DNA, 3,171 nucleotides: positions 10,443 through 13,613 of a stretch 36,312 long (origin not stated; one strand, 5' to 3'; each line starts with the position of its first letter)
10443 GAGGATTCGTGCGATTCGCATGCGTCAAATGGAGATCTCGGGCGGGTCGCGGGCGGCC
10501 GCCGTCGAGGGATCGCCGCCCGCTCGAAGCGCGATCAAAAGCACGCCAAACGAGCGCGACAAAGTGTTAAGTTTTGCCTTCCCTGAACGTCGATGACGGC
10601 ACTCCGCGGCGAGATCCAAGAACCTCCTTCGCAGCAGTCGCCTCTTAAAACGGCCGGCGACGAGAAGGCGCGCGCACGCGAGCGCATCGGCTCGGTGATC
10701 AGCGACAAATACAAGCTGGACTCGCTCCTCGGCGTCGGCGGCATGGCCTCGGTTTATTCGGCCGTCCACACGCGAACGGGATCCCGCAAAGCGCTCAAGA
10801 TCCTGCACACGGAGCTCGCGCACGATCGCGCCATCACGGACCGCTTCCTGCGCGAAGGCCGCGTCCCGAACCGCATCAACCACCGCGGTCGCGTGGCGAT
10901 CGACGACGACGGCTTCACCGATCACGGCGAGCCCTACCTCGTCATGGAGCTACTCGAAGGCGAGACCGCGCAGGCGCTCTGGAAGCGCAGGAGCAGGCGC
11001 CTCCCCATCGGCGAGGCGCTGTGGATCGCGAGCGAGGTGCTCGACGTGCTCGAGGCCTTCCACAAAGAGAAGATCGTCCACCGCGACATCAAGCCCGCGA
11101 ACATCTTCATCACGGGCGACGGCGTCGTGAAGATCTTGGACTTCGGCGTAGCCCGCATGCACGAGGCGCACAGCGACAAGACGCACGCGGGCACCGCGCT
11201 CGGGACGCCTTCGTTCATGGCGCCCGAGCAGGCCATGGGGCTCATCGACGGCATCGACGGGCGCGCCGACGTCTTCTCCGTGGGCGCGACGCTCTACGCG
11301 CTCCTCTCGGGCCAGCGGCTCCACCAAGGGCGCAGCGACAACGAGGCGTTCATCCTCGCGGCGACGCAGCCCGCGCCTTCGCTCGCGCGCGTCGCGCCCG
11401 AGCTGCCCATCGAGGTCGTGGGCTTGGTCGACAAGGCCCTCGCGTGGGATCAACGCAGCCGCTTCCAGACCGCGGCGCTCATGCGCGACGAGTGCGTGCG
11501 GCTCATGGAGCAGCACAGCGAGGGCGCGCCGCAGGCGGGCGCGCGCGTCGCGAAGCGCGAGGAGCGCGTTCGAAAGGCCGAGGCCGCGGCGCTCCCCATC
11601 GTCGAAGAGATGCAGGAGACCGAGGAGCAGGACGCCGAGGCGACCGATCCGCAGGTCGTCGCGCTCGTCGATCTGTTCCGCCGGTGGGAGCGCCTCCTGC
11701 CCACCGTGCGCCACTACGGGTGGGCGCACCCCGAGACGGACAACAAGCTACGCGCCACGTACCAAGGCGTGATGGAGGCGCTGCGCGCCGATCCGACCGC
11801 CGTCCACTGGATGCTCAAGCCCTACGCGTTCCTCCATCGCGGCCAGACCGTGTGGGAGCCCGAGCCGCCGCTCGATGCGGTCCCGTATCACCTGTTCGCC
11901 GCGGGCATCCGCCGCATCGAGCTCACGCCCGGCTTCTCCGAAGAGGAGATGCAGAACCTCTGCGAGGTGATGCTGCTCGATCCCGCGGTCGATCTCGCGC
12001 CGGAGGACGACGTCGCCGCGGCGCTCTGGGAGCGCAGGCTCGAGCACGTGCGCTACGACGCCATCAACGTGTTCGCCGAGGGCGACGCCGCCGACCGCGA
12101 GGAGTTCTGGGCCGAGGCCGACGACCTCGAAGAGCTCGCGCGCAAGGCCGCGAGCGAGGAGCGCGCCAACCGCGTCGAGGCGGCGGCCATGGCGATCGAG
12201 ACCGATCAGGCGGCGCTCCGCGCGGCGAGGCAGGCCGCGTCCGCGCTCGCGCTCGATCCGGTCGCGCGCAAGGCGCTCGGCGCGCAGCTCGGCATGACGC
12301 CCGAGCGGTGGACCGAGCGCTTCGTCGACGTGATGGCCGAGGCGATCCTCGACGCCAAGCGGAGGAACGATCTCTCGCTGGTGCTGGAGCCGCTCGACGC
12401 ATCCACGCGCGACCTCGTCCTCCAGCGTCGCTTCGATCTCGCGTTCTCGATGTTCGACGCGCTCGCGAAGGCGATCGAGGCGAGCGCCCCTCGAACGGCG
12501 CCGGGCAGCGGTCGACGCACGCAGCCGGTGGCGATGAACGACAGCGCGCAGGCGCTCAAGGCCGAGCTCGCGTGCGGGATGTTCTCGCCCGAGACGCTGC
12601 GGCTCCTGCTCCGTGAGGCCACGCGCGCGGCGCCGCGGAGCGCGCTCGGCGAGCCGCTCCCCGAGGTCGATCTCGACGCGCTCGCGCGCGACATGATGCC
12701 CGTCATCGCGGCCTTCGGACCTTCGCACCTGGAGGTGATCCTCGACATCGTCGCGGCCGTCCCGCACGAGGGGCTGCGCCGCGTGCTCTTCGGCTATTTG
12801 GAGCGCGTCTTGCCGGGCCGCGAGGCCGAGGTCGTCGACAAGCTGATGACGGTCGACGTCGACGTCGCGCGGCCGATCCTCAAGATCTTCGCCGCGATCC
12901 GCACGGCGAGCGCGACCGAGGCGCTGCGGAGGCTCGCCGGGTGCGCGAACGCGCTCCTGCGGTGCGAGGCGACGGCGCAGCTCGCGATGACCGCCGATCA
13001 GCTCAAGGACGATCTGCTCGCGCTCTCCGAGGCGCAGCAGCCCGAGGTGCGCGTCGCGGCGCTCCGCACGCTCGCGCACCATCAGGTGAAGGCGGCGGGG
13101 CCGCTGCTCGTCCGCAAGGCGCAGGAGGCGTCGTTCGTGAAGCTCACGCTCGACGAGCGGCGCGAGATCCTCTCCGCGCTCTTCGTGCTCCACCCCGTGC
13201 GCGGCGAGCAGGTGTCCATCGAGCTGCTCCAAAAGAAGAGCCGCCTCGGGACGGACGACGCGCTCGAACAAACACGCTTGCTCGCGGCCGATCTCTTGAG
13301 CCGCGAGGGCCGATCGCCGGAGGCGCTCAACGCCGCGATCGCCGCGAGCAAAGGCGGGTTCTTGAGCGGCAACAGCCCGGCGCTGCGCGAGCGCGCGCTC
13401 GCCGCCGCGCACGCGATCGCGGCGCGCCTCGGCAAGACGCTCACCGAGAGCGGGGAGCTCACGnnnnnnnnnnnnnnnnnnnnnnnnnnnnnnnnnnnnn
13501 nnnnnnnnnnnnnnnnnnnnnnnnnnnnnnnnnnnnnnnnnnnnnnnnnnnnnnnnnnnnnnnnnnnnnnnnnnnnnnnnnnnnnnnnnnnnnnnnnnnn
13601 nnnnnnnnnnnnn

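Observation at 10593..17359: Translationally coupled Ser/Thr kinase and giant DUF4388 / J-domain / TPR protein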

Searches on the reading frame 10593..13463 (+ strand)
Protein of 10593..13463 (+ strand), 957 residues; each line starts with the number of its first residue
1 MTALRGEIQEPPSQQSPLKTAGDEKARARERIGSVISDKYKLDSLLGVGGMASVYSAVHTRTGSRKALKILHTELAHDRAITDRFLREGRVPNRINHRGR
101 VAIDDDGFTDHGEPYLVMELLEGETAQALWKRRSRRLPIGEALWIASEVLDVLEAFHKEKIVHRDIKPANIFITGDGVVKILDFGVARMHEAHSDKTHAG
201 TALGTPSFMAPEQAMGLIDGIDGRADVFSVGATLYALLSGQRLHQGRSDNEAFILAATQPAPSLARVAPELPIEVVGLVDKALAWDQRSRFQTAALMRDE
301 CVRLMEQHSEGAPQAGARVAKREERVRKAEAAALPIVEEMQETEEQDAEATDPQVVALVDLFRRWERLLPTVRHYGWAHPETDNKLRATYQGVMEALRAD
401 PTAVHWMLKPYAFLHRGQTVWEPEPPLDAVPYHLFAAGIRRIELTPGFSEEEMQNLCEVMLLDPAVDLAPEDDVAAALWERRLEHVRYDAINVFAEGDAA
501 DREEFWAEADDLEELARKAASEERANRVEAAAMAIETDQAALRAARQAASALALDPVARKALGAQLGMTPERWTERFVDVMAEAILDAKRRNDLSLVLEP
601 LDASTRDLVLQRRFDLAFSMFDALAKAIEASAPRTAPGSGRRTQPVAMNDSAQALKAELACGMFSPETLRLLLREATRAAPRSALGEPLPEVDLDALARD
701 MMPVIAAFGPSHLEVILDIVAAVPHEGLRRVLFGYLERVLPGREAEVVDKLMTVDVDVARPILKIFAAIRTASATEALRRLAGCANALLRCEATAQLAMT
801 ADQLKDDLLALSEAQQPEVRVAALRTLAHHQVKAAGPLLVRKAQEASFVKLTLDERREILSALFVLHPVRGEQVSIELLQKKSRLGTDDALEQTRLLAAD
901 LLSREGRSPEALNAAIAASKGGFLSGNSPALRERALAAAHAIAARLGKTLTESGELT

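Call 6: search_protein_families(library=pfam, proteins=[window:10593-13463:+], max_evalue=0.1)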
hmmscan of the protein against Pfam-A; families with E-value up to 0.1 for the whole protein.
window:10593-13463:+ (957 aa): 5 families
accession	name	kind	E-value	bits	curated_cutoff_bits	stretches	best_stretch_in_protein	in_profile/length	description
PF00069.31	Pkinase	-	2.2e-40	139.2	31.7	1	40-299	1-260/263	Protein kinase domain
PF07714.23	PK_Tyr_Ser-Thr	-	3e-21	76.4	23.1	1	42-296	3-254/258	Protein tyrosine and serine/threonine kinase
PF03109.22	ABC1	-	7e-05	22.5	22.9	1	115-193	144-220/244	ABC1 atypical kinase-like domain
PF17667.7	Pkinase_fungal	-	0.0007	18.9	24.1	1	152-212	298-363/387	Fungal protein kinase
PF01163.29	RIO1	-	0.057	13.5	22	0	115-186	82-150/187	RIO domain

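Call 7: search_protein_families(library=ncbifam, proteins=[window:10593-13463:+], max_evalue=0.1)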
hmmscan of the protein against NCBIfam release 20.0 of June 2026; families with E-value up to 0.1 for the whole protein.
window:10593-13463:+ (957 aa): 20 families
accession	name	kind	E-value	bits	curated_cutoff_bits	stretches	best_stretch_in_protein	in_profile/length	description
NF033483.0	PknB_PASTA_kin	equivalog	8.1e-69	233.1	450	1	32-349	1-306/563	Stk1 family PASTA domain-containing Ser/Thr kinase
NF052427.1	StpK7MSMEG_1200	equivalog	7.8e-46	156.7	900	1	39-330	8-294/601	serine/threonine protein kinase StpK7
NF047741.1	antiphage_MADS6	equivalog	5.5e-42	144.1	460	2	139-321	298-473/612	methylation-associated defense system protein kinase MAD6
NF038150.1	lanthi_synth_IV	equivalog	2.5e-26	92.3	650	1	9-347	160-491/851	class IV lanthionine synthetase LanL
TIGR03903.1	TOMM_kin_cyc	equivalog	3e-24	85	705.75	1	62-302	2-245/1267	TOMM system kinase/cyclase fusion protein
NF053615.1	SerThrKinAfsKStmc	equivalog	3.1e-23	82.4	1300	1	45-317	20-281/809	protein serine/threonine kinase AfsK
NF009651.0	PRK13184.1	equivalog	1.1e-22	79.8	839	1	38-314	2-296/932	serine/threonine-protein kinase PknD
NF033442.0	BREX_PglW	equivalog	5.6e-18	64.1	990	1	31-340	505-805/1391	BREX system serine/threonine kinase PglW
NF038151.1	lanthi_synth_III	equivalog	3.1e-14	52.3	575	1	39-238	221-423/833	class III lanthionine synthetase LanKC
NF043056.1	T4SS_LegK1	equivalog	4.1e-10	38.9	550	1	112-234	152-280/516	Dot/Icm T4SS effector kinase LegK1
NF011464.0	PRK14879.1-7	equivalog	5e-07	29.7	246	1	83-191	51-153/221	Kae1-associated kinase Bud32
TIGR03724.2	arch_bud32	equivalog_domain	2.3e-06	27.2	125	1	110-196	64-140/193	KEOPS complex kinase/ATPase Bud32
NF011463.0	PRK14879.1-4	equivalog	1.6e-05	24.4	188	1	79-196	59-169/237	Kae1-associated kinase Bud32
NF058632.1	SerThrKinPrkT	equivalog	5.4e-05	22.4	280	1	37-185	20-163/322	serine/threonine protein kinase PrkT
NF011460.0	PRK14879.1-1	equivalog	0.00012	21.3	199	1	108-196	80-166/232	Kae1-associated kinase Bud32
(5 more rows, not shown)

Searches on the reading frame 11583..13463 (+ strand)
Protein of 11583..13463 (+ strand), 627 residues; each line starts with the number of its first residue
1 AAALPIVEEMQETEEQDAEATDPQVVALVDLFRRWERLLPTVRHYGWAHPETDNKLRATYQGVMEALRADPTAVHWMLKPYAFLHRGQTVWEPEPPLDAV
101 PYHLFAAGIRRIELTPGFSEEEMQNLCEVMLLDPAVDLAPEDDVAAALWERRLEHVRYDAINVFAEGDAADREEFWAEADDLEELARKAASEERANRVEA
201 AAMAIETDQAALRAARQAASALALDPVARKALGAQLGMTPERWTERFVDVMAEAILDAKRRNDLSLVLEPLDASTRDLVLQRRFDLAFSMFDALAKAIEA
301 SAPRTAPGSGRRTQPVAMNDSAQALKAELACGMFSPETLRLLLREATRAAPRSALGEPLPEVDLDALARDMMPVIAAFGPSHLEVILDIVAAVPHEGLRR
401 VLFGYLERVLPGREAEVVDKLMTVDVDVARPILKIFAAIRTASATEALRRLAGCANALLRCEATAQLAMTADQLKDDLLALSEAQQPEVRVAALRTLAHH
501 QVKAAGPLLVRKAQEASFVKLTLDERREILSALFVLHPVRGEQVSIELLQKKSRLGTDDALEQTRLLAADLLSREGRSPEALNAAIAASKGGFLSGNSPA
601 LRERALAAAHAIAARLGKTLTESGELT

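Call 33: find_homologous_proteins(query=window:11583-13463:+, max_evalue=0.00001)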
Query window:11583-13463:+ (627 aa): 138 proteins with E <= 0.00001 among 8000 candidates; the best 120 are listed.
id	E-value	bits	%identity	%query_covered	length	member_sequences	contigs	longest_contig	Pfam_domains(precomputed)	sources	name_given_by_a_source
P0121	0.0e+0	1331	100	100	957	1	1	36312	PF07714.24,PF00069.32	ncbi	-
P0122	1.3e-263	894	66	100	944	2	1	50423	PF07714.24,PF00069.32,PF03109.23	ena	-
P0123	2.5e-263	893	66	100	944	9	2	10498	PF07714.24,PF00069.32,PF03109.23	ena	-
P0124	1.1e-261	888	68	100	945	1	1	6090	PF07714.24,PF00069.32,PF03109.23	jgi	jgi:eukaryotic-like serine/threonine-protein kinase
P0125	1.4e-261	887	66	100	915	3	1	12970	PF07714.24,PF00069.32,PF03109.23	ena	-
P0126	4.9e-261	886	66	100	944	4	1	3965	PF07714.24,PF00069.32,PF03109.23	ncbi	-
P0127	2.1e-259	880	65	100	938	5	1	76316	PF07714.24,PF00069.32,PF03109.23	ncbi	-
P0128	5.0e-259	879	66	100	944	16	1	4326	PF07714.24,PF00069.32,PF03109.23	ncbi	ncbi:MAG: serine/threonine-protein kinase [Byssovorax sp.]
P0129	7.0e-258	875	66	100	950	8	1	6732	PF07714.24,PF00069.32,PF03109.23,PF01636.30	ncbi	ncbi:MAG: serine/threonine-protein kinase [Byssovorax sp.]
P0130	1.2e-257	874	66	100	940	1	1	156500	PF07714.24,PF00069.32,PF03109.23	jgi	jgi:serine/threonine protein kinase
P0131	4.1e-256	869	67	100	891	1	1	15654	PF07714.24,PF00069.32,PF03109.23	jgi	jgi:eukaryotic-like serine/threonine-protein kinase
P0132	9.6e-255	865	66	99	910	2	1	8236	PF07714.24,PF00069.32,PF03109.23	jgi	jgi:serine/threonine protein kinase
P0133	5.0e-253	859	66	100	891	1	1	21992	PF07714.24,PF00069.32,PF03109.23,PF01636.30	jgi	jgi:serine/threonine protein kinase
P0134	7.8e-252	855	66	99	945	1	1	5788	PF07714.24,PF00069.32,PF03109.23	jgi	jgi:eukaryotic-like serine/threonine-protein kinase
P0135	4.0e-249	846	63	100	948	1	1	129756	PF07714.24,PF00069.32,PF03109.23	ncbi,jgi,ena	jgi:serine/threonine protein kinase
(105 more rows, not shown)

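Call 58: find_encoding_contigs(protein=P0121, flank=10000, max_places=3)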
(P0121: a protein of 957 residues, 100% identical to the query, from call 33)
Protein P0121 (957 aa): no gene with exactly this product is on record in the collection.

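Call 59: predict_structure(alignment_id=A5)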
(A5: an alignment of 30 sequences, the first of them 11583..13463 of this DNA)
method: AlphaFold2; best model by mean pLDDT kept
length: 627 residues; sequences in the alignment: 30
mean_pLDDT: 84.7   pTM: 0.58
mean pLDDT of the five models: 84.7, 84.4, 82.9, 82.7, 80.7
residues with pLDDT >= 90: 399; 70-90: 103; 50-70: 94; < 50: 31
segments of 3 or more residues with pLDDT < 50: 1-8, 165-168, 202-209
pLDDT, mean of each block of 10 residues (from residue 1): 41 73 94 95 95 96 95 92 94 91 90 95 95 86 86 90 53 58 62 57 43 53 52 61 78 88 91 93 92 91 59 57 90 95 88 61 92 93 93 92 95 93 93 95 96 96 97 96 95 96 94 93 96 95 96 78 95 95 94 80 95 93 79
secondary structure, 60 per line:
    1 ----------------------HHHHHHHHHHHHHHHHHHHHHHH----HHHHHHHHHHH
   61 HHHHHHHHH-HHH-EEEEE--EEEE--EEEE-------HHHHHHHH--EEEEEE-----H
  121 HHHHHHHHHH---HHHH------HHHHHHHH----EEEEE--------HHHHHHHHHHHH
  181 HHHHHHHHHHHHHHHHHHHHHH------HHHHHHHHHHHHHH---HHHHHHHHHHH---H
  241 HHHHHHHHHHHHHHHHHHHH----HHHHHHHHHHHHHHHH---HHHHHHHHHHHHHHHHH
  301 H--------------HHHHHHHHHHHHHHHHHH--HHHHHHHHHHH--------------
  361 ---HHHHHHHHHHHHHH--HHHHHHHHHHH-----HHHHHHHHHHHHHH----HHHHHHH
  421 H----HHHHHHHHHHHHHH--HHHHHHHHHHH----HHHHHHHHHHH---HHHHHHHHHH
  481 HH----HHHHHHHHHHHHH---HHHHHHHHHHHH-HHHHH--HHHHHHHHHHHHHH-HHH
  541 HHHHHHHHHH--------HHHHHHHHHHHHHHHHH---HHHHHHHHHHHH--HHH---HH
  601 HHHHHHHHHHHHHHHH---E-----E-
elements in order: H23-45 H50-69 E75-79 E82-85 E88-91 H99-106 E109-114 H120-130 H134-137 H144-151 E156-160 H169-202 H209-222 H226-236 H240-260 H265-280 H284-301 H316-333 H336-346 H364-377 H380-390 H396-409 H414-421 H426-439 H442-452 H457-467 H471-482 H487-499 H503-514 H516-520 H523-536 H538-550 H559-575 H579-590 H599-616
